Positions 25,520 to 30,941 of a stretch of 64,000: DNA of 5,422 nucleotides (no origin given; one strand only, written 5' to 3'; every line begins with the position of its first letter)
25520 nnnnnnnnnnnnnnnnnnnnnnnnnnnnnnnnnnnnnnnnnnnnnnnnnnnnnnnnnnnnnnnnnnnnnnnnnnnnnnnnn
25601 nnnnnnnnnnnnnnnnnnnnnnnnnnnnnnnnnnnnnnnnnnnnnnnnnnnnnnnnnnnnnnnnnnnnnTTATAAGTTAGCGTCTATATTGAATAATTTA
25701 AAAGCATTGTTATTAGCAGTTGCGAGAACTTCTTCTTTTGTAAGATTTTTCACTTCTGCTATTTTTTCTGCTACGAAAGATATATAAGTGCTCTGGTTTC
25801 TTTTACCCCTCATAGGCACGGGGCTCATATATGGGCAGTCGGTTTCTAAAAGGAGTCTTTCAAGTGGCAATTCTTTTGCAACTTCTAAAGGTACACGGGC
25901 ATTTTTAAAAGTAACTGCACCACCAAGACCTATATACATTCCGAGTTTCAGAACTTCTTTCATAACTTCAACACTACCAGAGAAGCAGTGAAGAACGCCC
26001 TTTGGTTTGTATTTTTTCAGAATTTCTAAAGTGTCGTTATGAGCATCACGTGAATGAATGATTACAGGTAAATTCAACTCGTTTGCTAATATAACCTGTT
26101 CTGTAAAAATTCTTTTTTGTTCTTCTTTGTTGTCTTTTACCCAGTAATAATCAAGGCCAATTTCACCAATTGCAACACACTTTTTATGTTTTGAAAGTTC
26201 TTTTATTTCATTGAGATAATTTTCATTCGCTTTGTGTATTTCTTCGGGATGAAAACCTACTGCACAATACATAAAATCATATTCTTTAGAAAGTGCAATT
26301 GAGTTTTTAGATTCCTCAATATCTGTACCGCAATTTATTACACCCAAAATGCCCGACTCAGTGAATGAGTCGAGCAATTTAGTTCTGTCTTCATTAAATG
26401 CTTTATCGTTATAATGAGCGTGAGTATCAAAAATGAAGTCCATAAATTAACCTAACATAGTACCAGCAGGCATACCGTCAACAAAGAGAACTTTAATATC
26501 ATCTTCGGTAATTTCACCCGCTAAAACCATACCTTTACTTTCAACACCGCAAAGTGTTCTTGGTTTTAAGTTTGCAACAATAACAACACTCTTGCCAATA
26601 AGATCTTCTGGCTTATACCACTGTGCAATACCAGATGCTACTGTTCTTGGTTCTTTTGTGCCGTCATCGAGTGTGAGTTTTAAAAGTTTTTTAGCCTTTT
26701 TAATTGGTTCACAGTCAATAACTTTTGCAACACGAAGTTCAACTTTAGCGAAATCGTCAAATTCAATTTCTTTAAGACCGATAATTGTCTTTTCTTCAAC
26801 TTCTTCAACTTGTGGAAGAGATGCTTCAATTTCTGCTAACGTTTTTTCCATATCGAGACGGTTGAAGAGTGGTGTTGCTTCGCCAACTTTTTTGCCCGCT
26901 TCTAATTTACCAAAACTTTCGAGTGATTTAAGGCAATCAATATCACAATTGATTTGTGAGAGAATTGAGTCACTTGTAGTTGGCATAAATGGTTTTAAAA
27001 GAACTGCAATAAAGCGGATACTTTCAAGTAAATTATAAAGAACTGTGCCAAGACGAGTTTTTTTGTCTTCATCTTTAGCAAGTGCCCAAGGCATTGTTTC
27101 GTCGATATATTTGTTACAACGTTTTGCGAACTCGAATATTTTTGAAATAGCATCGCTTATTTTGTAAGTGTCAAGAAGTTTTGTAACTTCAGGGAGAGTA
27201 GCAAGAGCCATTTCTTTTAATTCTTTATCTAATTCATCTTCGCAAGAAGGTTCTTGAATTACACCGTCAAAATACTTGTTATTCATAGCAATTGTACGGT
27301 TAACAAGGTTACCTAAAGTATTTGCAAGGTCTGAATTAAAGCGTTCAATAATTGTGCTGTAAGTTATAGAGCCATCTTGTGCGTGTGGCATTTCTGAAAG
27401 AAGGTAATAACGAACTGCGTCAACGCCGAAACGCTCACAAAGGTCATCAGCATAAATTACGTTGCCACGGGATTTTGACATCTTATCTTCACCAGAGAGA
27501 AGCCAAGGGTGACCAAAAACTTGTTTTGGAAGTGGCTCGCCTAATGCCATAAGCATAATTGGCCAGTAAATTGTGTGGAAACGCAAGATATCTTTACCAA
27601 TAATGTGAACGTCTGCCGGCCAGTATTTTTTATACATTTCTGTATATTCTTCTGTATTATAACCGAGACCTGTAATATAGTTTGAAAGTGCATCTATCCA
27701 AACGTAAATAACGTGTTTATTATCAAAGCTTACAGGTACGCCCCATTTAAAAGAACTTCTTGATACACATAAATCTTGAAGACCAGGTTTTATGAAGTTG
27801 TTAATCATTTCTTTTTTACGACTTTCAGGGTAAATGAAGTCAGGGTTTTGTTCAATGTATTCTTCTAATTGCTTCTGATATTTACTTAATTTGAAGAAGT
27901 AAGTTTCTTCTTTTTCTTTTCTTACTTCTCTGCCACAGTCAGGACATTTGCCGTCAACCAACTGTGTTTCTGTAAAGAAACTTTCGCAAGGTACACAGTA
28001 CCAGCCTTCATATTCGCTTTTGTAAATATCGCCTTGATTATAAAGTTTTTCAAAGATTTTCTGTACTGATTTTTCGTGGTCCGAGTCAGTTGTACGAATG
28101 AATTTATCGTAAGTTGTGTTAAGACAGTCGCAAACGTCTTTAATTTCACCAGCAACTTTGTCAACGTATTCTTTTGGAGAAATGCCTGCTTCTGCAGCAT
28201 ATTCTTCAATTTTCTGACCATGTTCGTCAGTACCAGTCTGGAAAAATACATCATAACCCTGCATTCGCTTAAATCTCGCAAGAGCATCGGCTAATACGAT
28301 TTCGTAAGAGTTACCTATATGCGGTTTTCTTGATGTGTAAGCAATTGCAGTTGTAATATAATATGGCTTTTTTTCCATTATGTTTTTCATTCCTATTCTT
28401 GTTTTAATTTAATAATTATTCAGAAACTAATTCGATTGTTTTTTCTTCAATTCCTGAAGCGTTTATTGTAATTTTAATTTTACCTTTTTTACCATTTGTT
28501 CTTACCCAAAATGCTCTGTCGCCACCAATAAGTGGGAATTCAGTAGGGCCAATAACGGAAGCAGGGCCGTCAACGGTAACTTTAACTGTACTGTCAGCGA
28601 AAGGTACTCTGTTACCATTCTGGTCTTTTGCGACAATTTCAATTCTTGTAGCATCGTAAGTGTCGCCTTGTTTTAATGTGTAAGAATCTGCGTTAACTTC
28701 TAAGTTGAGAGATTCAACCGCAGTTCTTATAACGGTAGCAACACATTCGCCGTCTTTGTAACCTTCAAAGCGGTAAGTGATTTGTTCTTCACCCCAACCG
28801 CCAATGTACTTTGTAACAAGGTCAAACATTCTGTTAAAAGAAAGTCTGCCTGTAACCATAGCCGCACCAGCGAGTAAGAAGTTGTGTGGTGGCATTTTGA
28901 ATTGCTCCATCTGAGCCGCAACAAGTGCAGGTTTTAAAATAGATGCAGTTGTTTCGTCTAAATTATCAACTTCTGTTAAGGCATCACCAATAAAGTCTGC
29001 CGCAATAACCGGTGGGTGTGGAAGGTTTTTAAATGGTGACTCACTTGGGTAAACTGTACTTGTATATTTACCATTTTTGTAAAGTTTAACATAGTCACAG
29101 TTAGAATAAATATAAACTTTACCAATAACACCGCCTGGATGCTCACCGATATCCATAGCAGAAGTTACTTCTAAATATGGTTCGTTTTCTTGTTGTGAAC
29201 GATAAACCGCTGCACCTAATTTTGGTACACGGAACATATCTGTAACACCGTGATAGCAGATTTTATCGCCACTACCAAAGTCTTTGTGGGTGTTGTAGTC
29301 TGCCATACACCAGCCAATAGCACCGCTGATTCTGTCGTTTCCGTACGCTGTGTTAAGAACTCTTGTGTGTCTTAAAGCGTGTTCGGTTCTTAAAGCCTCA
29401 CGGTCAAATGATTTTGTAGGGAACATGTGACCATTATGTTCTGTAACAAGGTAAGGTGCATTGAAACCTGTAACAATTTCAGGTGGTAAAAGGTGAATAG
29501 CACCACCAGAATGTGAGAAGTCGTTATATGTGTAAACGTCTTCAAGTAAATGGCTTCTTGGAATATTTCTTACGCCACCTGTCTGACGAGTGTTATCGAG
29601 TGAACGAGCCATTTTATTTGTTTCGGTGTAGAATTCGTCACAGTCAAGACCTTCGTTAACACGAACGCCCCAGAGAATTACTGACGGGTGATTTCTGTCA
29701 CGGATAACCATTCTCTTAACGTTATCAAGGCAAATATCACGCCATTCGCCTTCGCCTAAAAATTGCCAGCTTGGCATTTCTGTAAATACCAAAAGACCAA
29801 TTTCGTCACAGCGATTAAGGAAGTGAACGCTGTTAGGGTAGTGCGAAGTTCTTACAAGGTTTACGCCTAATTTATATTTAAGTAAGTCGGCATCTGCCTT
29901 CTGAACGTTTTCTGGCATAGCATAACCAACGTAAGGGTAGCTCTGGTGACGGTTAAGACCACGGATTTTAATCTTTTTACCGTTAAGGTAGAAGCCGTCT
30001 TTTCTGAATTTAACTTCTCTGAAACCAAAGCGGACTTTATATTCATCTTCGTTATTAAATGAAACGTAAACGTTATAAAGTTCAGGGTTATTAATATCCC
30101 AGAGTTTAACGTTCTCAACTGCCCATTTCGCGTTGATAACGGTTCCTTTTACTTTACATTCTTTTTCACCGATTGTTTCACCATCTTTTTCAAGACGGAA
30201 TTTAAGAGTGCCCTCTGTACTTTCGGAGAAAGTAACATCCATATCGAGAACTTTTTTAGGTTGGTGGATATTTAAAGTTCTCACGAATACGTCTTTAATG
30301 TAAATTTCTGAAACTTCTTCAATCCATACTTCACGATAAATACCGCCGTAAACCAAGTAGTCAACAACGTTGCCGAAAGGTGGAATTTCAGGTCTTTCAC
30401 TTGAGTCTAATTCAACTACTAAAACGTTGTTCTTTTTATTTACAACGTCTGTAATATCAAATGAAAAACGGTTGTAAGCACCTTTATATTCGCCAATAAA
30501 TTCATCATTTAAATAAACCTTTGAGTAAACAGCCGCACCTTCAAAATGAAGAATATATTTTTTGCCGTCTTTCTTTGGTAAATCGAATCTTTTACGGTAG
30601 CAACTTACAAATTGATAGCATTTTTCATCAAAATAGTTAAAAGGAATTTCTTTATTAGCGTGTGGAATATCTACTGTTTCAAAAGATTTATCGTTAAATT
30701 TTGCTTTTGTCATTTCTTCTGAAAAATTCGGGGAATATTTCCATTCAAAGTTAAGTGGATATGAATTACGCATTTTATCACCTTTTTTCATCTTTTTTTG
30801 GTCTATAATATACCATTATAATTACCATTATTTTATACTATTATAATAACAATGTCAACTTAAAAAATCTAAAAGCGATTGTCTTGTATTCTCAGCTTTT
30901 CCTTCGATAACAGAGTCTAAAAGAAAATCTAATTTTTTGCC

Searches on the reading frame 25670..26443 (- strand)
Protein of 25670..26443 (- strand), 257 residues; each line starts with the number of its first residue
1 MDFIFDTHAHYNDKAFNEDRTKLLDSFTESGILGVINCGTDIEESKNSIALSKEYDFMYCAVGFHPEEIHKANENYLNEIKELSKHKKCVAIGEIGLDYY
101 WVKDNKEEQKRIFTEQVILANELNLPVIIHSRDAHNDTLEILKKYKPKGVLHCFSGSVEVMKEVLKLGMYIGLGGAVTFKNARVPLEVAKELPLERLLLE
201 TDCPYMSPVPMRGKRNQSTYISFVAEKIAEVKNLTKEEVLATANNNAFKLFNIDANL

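Call 20: search_protein_families(library=pfam, proteins=[window:25670-26443:-], max_evalue=0.001)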
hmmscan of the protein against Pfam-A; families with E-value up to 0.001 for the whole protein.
window:25670-26443:- (257 aa): 1 family
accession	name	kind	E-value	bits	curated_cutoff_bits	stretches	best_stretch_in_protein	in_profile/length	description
PF01026.27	TatD_DNase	-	8e-91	304.3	27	1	5-252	1-253/253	TatD related DNase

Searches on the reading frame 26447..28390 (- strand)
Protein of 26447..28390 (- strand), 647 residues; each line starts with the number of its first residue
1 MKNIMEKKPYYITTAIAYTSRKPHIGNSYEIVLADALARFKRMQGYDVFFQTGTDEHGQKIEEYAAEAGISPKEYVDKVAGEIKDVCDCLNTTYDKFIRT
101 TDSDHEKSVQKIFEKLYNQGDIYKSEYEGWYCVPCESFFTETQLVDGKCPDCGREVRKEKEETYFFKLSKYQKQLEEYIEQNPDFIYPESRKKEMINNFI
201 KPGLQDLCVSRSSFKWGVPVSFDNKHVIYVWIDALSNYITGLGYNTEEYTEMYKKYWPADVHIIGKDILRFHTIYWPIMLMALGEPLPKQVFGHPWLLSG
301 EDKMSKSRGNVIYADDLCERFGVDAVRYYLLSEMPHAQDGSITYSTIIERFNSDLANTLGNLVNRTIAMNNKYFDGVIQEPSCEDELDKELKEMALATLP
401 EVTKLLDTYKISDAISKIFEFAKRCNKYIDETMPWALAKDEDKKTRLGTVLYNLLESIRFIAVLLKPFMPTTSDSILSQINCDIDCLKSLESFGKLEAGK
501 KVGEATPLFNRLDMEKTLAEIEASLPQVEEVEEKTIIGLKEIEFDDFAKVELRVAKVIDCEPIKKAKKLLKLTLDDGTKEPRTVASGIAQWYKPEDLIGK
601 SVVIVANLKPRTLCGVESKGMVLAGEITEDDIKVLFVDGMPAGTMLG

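Call 20: search_protein_families(library=pfam, proteins=[window:26447-28390:-], max_evalue=0.001)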
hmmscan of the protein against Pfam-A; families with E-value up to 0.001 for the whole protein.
window:26447-28390:- (647 aa): 7 families
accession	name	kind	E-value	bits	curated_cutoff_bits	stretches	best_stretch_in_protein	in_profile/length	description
PF09334.17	tRNA-synt_1g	-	4.9e-116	388.1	20.1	2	159-366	179-390/391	tRNA synthetases class I (M)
PF00133.28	tRNA-synt_1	-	1.1e-32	113.8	22.7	2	6-222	21-245/414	tRNA synthetases class I (I, L, M and V)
PF01588.26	tRNA_bind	-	2.2e-26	92.2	27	1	552-639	1-89/96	Putative tRNA binding domain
PF01406.26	tRNA-synt_1e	-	1.9e-12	47.6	27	1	21-174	21-176/301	tRNA synthetases class I (C) catalytic domain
PF08264.19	Anticodon_1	-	5.7e-10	39.7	25.1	1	397-478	10-88/148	Anticodon-binding domain of tRNA ligase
PF19303.5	Anticodon_3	-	2.8e-08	34.2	23.5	1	388-515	11-138/152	Anticodon binding domain of methionyl tRNA ligase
PF01921.24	tRNA-synt_1f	-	1.3e-06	28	27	1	262-338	238-317/360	tRNA synthetases class I (K)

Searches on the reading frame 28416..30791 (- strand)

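Call 21: search_protein_families(library=pfam, proteins=[window:28416-30791:-], max_evalue=0.001)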
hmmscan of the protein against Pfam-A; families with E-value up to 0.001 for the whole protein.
window:28416-30791:- (791 aa): 6 families
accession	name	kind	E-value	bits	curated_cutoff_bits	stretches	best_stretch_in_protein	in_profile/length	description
PF02836.23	Glyco_hydro_2_C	-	2.3e-30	106.2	21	1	260-458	1-216/302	Glycosyl hydrolases family 2, TIM barrel domain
PF18565.7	Glyco_hydro2_C5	-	9.7e-14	51.5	32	1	697-787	1-103/103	Glycoside hydrolase family 2 C-terminal domain 5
PF02837.24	Glyco_hydro_2_N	-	7.5e-12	45.9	28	1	47-156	51-164/169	Glycosyl hydrolases family 2, sugar binding domain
PF22666.2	Glyco_hydro_2_N2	-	3e-11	44.1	27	1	64-131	51-120/167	Glycosyl hydrolase 2 galactose-binding domain-like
PF00703.27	Glyco_hydro_2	-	2.1e-10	41.8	23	1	163-258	1-109/109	Glycosyl hydrolases family 2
PF13364.12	BetaGal_ABD2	-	0.00036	21.7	23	0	59-131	33-109/112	Beta-galactosidase second all-beta domain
